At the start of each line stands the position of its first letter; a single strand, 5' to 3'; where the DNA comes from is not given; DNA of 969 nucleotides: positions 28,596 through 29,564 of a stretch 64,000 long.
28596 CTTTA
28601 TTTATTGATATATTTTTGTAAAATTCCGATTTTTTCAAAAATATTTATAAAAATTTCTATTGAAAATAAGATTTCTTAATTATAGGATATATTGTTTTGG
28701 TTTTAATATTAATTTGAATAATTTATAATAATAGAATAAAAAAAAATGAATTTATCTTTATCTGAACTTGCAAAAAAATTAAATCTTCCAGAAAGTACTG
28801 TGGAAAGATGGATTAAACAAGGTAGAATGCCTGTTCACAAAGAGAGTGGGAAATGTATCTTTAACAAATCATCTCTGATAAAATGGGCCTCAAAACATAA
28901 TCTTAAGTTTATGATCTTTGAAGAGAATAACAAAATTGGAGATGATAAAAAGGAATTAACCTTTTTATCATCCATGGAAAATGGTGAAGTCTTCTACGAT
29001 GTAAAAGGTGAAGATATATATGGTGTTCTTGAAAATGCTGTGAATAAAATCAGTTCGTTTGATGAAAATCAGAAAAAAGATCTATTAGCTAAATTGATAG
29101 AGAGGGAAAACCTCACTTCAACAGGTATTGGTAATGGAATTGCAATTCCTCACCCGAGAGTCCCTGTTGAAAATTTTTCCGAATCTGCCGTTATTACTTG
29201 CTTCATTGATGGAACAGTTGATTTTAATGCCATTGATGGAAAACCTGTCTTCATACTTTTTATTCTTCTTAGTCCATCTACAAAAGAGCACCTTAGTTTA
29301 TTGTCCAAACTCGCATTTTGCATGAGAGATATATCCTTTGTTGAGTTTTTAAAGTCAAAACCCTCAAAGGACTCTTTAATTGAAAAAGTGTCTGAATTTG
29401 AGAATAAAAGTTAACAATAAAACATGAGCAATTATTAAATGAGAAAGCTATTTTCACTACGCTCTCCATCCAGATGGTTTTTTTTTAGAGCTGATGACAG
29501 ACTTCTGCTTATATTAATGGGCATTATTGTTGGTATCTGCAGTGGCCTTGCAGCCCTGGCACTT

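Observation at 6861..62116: Dense family of MITE-like elements with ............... inverted termini and 4-bp AT-only target duplications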

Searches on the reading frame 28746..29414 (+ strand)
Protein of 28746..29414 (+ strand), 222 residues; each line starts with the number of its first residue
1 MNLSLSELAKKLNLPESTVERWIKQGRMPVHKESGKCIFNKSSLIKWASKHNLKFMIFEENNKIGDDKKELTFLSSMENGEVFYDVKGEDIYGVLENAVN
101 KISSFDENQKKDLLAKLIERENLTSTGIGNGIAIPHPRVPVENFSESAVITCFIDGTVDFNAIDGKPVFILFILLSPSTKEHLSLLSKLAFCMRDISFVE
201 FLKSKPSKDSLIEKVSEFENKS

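Call 71: search_protein_families(library=pfam, proteins=[window:28746-29414:+], max_evalue=0.00001)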
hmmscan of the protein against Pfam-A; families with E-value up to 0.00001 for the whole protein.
window:28746-29414:+ (222 aa): 2 families
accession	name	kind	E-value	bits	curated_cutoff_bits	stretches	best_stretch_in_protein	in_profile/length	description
PF00359.27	PTS_EIIA_2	-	9.6e-25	87.7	27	1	79-213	5-139/144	Phosphoenolpyruvate-dependent sugar phosphotransferase system, EIIA 2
PF12728.13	HTH_17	-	6.2e-10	39.6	27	1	3-50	2-49/51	Helix-turn-helix domain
